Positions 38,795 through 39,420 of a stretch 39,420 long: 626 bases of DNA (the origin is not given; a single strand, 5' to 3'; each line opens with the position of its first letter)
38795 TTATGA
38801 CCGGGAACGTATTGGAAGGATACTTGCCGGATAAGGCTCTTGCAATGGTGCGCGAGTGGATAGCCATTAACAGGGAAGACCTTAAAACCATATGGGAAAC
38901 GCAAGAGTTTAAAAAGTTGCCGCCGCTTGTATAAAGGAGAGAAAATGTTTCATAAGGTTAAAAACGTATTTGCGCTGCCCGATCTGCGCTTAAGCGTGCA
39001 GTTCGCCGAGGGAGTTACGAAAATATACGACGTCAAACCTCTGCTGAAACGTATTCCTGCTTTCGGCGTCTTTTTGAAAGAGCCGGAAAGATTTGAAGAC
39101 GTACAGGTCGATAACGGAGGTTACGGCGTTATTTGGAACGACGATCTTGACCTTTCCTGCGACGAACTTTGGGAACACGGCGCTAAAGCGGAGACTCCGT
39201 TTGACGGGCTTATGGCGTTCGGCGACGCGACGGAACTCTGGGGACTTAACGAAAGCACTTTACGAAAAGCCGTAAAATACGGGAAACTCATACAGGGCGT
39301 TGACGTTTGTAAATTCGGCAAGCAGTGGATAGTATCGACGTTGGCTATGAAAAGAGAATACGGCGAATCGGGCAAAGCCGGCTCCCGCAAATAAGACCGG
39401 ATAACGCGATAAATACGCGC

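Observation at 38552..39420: DUF4160 / DUF2442-HTH two-gene cassette bracketed by perfect 39-bp direct repeats at the transketolase stop codon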

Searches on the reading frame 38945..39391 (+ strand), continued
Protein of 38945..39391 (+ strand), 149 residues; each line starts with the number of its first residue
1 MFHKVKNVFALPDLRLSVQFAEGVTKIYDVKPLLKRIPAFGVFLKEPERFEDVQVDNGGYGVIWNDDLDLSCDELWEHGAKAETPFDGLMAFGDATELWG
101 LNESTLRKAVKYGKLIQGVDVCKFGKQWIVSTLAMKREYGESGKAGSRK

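Call 71: search_protein_families(library=pfam, alignment_id=A4, max_evalue=0.00001)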
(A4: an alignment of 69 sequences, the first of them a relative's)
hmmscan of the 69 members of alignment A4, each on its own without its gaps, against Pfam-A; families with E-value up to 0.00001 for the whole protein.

A. member 1, L006:6521-7648:+ (376 aa): 1 family
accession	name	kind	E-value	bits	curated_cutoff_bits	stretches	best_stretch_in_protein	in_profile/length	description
PF01702.25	TGT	-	2.9e-155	517.2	26.3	1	10-370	2-353/357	Queuine tRNA-ribosyltransferase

B. families by the number of members that match (of 69 scanned): 48 families (the first 25 are shown)
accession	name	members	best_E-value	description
PF01702.25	TGT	7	7.6e-164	Queuine tRNA-ribosyltransferase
PF01189.24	Methyltr_RsmB-F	4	6.7e-46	16S rRNA methyltransferase RsmB/F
PF17125.10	Methyltr_RsmF_N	4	6.8e-28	N-terminal domain of 16S rRNA methyltransferase RsmF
PF13636.12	Methyltranf_PUA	4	1.7e-12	RNA-binding PUA-like domain of methyltransferase RsmF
PF01715.23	IPPT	3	1.2e-88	IPP transferase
PF02661.23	Fic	3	1.8e-23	Fic/DOC family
PF00753.33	Lactamase_B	3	3.6e-14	Metallo-beta-lactamase superfamily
PF00563.25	EAL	2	5.6e-65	EAL domain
PF03652.20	RuvX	2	8.3e-39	Holliday junction resolvase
PF00990.26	GGDEF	2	7.9e-19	Diguanylate cyclase, GGDEF domain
PF21302.3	Zn_ribbon_RlmA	2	2.7e-15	RlmA, N-terminal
PF08241.18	Methyltransf_11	2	5e-09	Methyltransferase domain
PF13649.12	Methyltransf_25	2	2.1e-07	Methyltransferase domain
PF12706.13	Lactamase_B_2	2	7.4e-07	Beta-lactamase superfamily domain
PF00579.31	tRNA-synt_1b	1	1e-78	tRNA synthetases class I (W and Y)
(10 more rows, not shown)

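Call 82: predict_structure(alignment_id=A1)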
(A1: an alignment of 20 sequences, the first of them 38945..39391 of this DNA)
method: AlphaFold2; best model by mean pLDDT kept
length: 149 residues; sequences in the alignment: 20
mean_pLDDT: 70.4   pTM: 0.52
mean pLDDT of the five models: 70.4, 60.4, 50.3, 47.9, 46.5
residues with pLDDT >= 90: 2; 70-90: 88; 50-70: 42; < 50: 17
segments of 3 or more residues with pLDDT < 50: 58-66, 145-149
pLDDT, mean of each block of 10 residues (from residue 1): 62 74 71 77 72 57 48 76 59 81 87 80 75 84 52
secondary structure, 60 per line:
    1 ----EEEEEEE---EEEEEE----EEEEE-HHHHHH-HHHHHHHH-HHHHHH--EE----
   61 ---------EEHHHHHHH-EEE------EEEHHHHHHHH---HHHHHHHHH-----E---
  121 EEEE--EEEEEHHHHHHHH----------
elements in order: E5-11 E15-20 E25-29 H31-36 H38-45 H47-52 H72-78 E80-82 E89-91 H92-99 H103-111 E121-124 E127-131 H132-139

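Call 85: fold_search(model_id=the predicted structure, library=pdb)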
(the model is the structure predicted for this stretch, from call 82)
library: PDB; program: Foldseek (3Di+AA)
matches with E <= 10: 412; with E <= 0.001: 0
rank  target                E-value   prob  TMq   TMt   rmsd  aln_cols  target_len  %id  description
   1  2auw_A                2.3e-02  0.98  0.41  0.41  12.6       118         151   24  Crystal Structure of Putative DNA Binding Protein NE0471 from Nitrosomonas europaea ATCC 19718 (released 2005-10-11)
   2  2auw_B                3.3e-02  0.97  0.41  0.39  12.6       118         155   24  Crystal Structure of Putative DNA Binding Protein NE0471 from Nitrosomonas europaea ATCC 19718 (released 2005-10-11)
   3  5iqg_C                5.1e-01  0.04  0.16  0.10  13.3       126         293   12  Aminoglycoside Phosphotransferase (2'')-Ia (CTD of AAC(6')-Ie/APH(2'')-Ia) in complex with GDP, Magnesium, and Gentami (released 2016-05-25)
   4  6n04_A                9.9e-01  0.47  0.17  0.07   1.1        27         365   30  The X-ray crystal structure of AbsH3, an FAD dependent reductase from the Abyssomicin biosynthesis pathway in Streptom (released 2019-11-13)
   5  5tuk_B                1.1e+00  0.38  0.16  0.07   1.7        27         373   33  Crystal structure of tetracycline destructase Tet(51) (released 2017-05-10)
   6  5iqe_B                1.1e+00  0.04  0.16  0.10  13.3       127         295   11  Aminoglycoside Phosphotransferase (2'')-Ia (CTD of AAC(6')-Ie/APH(2'')-Ia) in complex with GMPPNP, Magnesium, and Neom (released 2016-05-25)
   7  6n04_B                1.1e+00  0.41  0.17  0.07   1.3        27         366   30  The X-ray crystal structure of AbsH3, an FAD dependent reductase from the Abyssomicin biosynthesis pathway in Streptom (released 2019-11-13)
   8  6cey_D                1.1e+00  0.04  0.16  0.10  13.4       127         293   11  Aminoglycoside Phosphotransferase (2'')-Ia in complex with GMPPNP, Magnesium, and Lividomycin moieties (released 2018-04-11)
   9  2wv6_I                1.2e+00  0.14  0.19  0.28   5.3        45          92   18  Crystal structure of the cholera toxin-like B-subunit from Citrobacter freundii to 1.9 angstrom (released 2009-10-27)
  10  5byl_D                1.2e+00  0.04  0.16  0.10  13.4       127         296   11  Aminoglycoside Phosphotransferase (2'')-Ia (CTD of AAC(6')-Ie/APH(2'')-Ia) in complex with GMPPCP and Magnesium (released 2016-05-25)
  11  5tuk_C                1.3e+00  0.33  0.16  0.07   1.7        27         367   33  Crystal structure of tetracycline destructase Tet(51) (released 2017-05-10)
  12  5tuk_A                1.3e+00  0.33  0.16  0.07   1.7        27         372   33  Crystal structure of tetracycline destructase Tet(51) (released 2017-05-10)
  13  6cav_C                1.3e+00  0.04  0.18  0.11  13.0       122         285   11  Aminoglycoside Phosphotransferase (2'')-Ia in complex with GMPPNP, Magnesium, and Dibekacin (released 2018-04-11)
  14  5iqg_A                1.3e+00  0.02  0.16  0.10  13.8       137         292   12  Aminoglycoside Phosphotransferase (2'')-Ia (CTD of AAC(6')-Ie/APH(2'')-Ia) in complex with GDP, Magnesium, and Gentami (released 2016-05-25)
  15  5ih0                  1.4e+00  0.03  0.15  0.09  12.3        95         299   17  Macrolide 2'-phosphotransferase type II Y92M mutant - complex with GDP and erythromycin (released 2017-04-26)
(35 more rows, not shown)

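Call 91: find_encoding_contigs(protein=P0087, flank=2000, max_places=4)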
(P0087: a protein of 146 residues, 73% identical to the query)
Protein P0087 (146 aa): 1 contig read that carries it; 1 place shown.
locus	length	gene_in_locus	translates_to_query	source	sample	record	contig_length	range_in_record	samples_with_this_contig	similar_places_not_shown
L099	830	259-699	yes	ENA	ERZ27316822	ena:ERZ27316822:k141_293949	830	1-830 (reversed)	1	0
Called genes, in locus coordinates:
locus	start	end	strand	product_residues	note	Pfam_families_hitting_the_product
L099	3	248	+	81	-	?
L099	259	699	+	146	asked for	PF10387:DUF2442, PF20038:HTH_59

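Call 94: search_protein_families(library=pfam, proteins=[L005:986-2668:+], max_evalue=0.001)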
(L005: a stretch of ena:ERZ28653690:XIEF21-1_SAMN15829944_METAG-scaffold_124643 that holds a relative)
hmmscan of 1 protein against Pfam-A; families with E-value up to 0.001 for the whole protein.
L005:986-2668:+ (561 aa): 0 families

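Call 99: find_related_loci(query=A1, collection=viral_contigs, flank=3000)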
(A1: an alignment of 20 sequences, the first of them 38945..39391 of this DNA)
Query A1 (149 aa) in viral_contigs; peptide patterns used: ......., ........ (x = any residue, [..] = any of these).
39 stretches matched a pattern; 14 encode a relative of the query (tblastn E <= 1e-3); 14 distinct loci.
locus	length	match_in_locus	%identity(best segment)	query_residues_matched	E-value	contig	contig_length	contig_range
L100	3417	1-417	70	3-141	1e-65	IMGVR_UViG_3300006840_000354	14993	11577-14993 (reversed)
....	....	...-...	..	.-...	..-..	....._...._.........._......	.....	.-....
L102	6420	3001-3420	64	1-140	7e-59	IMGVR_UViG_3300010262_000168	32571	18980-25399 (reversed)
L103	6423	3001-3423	59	1-141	6e-56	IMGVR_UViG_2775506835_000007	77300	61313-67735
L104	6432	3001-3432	59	1-144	1e-54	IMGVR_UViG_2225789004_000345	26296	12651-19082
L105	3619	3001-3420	58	1-141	6e-53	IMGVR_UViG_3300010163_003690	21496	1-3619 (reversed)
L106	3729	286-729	62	1-148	3e-51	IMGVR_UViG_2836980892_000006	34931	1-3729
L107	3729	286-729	61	1-148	4e-51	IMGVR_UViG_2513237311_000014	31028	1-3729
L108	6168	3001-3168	71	85-140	5e-25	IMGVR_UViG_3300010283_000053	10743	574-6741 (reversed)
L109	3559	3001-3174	69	84-141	1e-24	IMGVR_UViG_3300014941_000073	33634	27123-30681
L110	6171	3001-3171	70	84-140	6e-24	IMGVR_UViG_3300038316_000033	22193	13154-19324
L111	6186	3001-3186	65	83-144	9e-24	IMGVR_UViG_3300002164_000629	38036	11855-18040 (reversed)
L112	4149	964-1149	68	84-146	3e-22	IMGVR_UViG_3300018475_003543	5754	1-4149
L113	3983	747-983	44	1-79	2e-18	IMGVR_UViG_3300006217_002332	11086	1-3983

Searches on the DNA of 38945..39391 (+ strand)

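Call 44: search_rna_families(sources=[L054, L061, L060, L006, L005, L001], threshold=evalue, max_evalue=0.1)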
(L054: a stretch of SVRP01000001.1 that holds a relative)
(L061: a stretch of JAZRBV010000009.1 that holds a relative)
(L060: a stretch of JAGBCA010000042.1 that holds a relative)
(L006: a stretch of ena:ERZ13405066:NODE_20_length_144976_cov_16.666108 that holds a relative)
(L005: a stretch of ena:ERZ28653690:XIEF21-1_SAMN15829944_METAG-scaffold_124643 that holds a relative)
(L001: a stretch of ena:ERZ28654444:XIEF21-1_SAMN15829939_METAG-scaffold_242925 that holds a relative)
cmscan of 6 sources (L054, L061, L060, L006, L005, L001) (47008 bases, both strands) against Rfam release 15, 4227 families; matches with E-value up to 0.1: 0.
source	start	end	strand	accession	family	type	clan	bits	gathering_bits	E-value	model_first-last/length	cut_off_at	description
